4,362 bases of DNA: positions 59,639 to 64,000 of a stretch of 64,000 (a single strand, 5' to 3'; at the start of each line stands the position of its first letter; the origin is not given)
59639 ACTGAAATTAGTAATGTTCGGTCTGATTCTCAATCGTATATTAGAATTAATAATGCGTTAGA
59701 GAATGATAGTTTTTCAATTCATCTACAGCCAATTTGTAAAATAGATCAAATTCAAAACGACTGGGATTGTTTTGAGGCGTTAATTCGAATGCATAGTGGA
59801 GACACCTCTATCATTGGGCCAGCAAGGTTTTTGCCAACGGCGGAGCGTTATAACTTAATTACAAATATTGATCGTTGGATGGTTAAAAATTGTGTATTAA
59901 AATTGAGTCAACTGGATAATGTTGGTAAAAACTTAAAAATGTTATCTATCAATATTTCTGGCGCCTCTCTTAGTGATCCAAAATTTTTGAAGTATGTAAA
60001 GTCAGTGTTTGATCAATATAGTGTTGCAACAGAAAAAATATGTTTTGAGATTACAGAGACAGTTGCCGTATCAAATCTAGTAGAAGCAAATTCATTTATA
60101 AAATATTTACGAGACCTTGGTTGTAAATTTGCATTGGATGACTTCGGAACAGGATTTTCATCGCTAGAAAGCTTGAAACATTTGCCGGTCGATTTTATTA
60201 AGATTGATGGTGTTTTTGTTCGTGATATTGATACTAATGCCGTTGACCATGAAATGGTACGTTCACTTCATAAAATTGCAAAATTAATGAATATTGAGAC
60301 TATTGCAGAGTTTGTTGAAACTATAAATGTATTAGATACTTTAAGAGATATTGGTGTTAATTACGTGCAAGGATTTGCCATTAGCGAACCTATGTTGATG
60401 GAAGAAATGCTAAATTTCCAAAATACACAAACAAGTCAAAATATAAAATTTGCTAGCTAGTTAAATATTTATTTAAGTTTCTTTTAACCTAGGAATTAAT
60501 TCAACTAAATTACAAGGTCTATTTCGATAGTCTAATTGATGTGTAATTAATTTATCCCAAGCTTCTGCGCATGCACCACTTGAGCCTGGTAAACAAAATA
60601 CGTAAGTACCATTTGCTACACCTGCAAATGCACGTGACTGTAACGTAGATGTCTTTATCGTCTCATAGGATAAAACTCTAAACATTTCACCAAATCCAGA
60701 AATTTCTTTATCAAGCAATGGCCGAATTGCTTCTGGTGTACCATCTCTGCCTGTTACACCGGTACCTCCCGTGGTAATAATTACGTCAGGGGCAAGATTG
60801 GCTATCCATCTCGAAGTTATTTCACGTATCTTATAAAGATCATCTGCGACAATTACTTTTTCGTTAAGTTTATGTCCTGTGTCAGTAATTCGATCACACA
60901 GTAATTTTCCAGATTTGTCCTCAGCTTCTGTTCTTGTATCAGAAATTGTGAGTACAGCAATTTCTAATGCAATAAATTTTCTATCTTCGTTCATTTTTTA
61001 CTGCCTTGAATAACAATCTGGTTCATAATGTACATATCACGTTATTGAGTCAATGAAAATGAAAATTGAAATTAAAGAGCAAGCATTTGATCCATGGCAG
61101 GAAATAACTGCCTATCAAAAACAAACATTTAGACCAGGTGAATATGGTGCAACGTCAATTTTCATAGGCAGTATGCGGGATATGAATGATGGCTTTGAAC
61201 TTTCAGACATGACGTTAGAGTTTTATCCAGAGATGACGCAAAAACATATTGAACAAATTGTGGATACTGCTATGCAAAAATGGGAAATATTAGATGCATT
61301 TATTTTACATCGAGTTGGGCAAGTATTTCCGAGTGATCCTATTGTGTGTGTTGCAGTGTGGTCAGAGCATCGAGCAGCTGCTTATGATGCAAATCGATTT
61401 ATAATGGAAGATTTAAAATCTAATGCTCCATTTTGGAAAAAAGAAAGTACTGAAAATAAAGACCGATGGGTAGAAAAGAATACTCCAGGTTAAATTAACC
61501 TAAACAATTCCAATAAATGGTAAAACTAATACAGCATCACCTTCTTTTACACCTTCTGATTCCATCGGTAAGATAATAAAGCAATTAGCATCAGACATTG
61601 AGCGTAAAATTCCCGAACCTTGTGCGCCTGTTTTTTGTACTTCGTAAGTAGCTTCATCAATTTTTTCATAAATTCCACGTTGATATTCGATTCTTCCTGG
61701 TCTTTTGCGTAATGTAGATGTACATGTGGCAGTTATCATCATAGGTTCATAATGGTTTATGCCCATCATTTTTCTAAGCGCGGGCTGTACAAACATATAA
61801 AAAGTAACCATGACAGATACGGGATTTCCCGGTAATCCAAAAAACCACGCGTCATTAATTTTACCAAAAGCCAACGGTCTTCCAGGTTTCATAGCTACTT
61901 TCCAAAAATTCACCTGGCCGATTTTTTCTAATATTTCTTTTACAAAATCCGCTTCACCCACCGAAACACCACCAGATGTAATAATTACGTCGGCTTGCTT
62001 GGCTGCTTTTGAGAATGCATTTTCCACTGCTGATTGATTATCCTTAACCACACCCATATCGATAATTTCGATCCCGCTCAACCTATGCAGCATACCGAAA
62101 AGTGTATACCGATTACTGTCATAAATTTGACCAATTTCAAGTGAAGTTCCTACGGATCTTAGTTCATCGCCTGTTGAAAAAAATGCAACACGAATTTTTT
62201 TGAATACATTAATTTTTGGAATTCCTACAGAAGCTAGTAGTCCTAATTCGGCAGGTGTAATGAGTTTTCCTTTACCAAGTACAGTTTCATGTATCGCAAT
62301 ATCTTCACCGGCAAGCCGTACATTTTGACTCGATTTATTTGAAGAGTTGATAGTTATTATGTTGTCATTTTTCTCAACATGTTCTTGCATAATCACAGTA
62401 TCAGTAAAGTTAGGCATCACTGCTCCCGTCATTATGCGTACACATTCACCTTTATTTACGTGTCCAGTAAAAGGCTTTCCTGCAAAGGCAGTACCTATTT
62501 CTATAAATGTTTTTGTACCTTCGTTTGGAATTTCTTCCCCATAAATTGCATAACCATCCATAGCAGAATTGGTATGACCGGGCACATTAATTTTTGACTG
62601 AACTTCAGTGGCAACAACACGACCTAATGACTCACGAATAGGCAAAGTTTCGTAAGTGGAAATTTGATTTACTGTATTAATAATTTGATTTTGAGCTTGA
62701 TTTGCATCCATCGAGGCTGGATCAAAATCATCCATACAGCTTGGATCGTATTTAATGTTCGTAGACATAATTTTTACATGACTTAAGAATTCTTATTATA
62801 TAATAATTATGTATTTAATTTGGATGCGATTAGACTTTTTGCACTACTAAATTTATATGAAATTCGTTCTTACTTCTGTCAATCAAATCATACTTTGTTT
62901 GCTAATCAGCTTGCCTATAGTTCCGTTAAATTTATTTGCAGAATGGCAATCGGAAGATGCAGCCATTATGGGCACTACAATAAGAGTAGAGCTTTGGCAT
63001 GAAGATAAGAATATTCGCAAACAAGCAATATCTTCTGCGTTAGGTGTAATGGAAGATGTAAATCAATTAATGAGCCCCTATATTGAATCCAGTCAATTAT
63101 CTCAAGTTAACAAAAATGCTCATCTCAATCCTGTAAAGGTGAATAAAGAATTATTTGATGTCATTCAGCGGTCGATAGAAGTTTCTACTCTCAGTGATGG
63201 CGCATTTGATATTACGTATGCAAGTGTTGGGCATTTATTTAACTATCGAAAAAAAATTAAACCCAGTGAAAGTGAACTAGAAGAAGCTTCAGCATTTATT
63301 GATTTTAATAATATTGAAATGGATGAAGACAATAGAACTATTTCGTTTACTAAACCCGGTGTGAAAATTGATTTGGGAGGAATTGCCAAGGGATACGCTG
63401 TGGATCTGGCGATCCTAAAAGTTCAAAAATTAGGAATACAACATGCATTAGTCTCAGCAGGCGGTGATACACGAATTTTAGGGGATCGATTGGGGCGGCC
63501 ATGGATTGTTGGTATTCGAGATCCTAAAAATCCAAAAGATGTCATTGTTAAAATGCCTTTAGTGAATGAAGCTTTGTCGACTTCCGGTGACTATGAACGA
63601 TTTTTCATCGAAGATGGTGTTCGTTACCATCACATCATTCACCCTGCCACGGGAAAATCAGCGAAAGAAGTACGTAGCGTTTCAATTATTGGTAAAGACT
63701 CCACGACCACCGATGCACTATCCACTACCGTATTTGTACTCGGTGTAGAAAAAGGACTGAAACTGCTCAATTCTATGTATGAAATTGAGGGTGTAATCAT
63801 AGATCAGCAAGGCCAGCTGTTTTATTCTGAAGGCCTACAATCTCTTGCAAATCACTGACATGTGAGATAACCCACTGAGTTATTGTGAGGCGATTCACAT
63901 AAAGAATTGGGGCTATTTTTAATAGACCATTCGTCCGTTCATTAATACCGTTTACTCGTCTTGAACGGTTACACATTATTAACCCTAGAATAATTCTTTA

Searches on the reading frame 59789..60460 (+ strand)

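Call 70: search_protein_families(library=pfam, proteins=[window:59789-60460:+], max_evalue=0.001)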
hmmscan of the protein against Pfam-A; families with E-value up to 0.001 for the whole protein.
window:59789-60460:+ (223 aa): 1 family
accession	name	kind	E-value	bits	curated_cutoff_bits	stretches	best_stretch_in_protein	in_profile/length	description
PF00563.25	EAL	-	3e-58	197.4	31.3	1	4-201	40-236/236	EAL domain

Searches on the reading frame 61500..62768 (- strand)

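Call 26: search_protein_families(library=ncbifam, proteins=[window:61500-62768:-], max_evalue=0.001)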
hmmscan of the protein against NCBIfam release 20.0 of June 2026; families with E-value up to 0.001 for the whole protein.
window:61500-62768:- (422 aa): 11 families
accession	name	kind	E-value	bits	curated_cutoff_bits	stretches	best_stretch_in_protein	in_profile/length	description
NF007960.1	PRK10680.1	equivalog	1.1e-176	587.5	440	1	21-418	2-401/401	molybdopterin molybdotransferase MoeA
NF011060.0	PRK14491.1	equivalog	1.8e-153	512.2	532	1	11-421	191-597/598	bifunctional molybdopterin-guanine dinucleotide biosynthesis adaptor protein MobB/molybdopterin molybdotransferase MoeA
NF045515.2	Glp_gephyrin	equivalog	2.3e-100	336.2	475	1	24-416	5-401/403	molybdotransferase-like divisome protein Glp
NF011068.0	PRK14498.1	equivalog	2.3e-99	333.2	534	1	21-415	11-407/647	molybdopterin biosynthesis protein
NF050098.1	MoeA_actino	exception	6e-96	321.6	560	1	27-416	7-398/400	molybdopterin molybdotransferase MoeA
NF011067.0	PRK14497.1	equivalog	8.5e-65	219.3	536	1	22-414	13-400/546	putative molybdopterin biosynthesis protein MoeA/unknown domain fusion protein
TIGR00177.1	molyb_syn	domain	9.9e-34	116.4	85.35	1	191-329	1-148/148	molybdenum cofactor synthesis domain-containing protein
NF001813.0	PRK00549.1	equivalog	3.2e-08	33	379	1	203-283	5-84/414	competence/damage-inducible protein A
TIGR00200.1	cinA_nterm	subfamily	9.8e-07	27.8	243.15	1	202-278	5-80/414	CinA family nicotinamide mononucleotide deamidase-related protein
NF002947.1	PRK03604.1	equivalog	0.00025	20.4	285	1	211-283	158-230/301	bifunctional molybdenum cofactor biosynthesis protein MoaC/MoaB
NF002291.0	PRK01215.1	equivalog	0.0008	18.5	293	0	205-274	10-78/264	nicotinamide mononucleotide deamidase-related protein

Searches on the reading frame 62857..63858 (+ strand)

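Call 26: search_protein_families(library=ncbifam, proteins=[window:62857-63858:+], max_evalue=0.001)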
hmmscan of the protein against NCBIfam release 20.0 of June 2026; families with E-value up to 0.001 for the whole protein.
window:62857-63858:+ (333 aa): 1 family
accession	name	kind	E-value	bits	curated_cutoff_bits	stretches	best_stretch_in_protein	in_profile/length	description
NF007774.0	PRK10461.1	equivalog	2.5e-33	115.4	498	1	34-305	38-318/351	FAD:protein FMN transferase ApbE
